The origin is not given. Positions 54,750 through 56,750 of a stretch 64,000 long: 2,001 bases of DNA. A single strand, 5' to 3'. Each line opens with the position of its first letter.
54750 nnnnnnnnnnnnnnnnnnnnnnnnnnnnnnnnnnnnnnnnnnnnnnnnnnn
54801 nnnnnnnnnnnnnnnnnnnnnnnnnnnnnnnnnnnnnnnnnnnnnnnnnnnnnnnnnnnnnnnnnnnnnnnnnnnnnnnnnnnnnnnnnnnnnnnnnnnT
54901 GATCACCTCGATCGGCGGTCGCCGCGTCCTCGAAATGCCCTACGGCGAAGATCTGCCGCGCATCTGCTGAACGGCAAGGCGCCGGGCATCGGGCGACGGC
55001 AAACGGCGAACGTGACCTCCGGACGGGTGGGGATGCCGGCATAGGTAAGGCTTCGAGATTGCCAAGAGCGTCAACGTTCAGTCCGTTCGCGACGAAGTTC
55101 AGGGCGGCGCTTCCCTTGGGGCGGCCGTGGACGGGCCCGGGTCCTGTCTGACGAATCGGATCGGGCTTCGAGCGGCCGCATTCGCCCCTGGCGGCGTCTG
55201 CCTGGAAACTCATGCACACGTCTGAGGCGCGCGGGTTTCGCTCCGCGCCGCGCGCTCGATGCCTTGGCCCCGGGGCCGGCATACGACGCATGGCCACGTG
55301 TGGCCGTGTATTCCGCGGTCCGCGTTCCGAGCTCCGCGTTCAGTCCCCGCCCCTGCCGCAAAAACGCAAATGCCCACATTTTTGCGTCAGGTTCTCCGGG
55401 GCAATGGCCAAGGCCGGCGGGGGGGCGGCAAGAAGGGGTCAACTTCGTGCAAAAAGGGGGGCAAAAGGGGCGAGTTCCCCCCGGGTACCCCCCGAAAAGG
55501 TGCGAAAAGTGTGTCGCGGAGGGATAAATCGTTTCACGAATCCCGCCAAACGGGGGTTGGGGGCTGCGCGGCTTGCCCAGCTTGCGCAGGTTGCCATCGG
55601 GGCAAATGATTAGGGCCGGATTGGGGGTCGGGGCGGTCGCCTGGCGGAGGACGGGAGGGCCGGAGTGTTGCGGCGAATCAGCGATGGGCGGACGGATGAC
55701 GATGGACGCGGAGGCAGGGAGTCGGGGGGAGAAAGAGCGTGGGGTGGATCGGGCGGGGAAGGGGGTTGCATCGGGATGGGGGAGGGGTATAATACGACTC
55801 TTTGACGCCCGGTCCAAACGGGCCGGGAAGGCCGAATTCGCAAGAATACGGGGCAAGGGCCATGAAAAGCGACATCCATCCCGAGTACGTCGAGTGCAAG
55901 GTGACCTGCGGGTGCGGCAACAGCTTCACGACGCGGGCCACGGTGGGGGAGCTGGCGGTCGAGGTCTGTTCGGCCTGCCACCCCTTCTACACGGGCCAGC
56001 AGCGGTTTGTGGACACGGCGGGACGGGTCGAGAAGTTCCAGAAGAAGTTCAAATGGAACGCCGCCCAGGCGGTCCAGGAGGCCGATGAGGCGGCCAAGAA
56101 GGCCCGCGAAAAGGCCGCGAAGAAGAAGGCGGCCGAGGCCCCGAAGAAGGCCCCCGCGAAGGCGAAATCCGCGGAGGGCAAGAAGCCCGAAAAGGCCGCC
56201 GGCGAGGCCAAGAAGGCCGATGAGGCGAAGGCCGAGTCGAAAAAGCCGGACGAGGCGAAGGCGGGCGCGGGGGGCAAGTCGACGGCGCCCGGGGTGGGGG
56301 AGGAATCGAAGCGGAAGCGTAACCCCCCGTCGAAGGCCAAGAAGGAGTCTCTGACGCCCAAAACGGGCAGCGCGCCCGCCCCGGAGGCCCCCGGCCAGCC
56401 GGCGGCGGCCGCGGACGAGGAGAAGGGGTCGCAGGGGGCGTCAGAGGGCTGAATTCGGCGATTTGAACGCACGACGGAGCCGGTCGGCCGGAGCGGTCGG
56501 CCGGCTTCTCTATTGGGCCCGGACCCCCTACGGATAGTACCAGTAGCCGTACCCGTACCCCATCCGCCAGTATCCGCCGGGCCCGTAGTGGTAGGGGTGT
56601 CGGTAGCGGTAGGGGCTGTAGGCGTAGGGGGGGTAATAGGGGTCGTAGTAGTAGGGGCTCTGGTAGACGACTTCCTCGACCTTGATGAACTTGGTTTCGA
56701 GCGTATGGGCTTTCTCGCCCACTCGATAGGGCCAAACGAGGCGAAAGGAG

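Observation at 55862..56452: Ribosomal protein L31 fused to a long Lys/Ala-rich histone-H1-like tail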

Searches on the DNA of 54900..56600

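Call 9: search_rna_families(source=window, start=54900, end=56600, threshold=evalue, max_evalue=5)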
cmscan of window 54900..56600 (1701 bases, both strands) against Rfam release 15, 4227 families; matches with E-value up to 5: 2.
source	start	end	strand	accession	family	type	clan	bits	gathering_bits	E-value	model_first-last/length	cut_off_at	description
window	55455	55493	-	RF03493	mir-1281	Gene; miRNA;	-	20.9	70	2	1-54/54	no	mir-1281 microRNA precursor family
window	56343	56377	-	RF02806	PyrR208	Gene; snRNA; snoRNA; HACA-box;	-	15.6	64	4.7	4-38/60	no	Pyrobaculum sRNA 208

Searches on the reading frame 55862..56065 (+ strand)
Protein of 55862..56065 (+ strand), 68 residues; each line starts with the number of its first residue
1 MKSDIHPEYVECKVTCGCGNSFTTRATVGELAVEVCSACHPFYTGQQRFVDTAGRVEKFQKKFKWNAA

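Call 25: search_protein_representatives(protein=window:55862-56065:+)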
Query: 68 residues. Proteins with E-value up to 0.001 (for the whole library): 4912; up to 1e-10: 2428; up to 1e-30: 2. The best 150 are listed.
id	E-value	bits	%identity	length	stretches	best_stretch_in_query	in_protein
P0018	3.5e-33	128.4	84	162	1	1-67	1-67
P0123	9.4e-32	123.8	68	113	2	1-64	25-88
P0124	1.5e-30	120.0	75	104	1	1-67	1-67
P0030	1.6e-29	116.8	76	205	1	1-67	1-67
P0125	7.9e-28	111.4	70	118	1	1-66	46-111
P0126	4.4e-27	109.1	70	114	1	1-66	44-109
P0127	5.9e-27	108.7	68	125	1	2-66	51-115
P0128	9.8e-27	108.0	69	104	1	1-65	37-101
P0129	1.0e-26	107.9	66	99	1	1-67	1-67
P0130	1.3e-26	107.6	70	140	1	1-66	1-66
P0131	1.5e-26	107.4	70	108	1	1-64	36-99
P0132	2.0e-26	107.0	68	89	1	1-66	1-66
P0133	2.3e-26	106.8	67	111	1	1-66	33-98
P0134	2.5e-26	106.7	71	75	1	1-65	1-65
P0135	3.4e-26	106.3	67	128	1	1-66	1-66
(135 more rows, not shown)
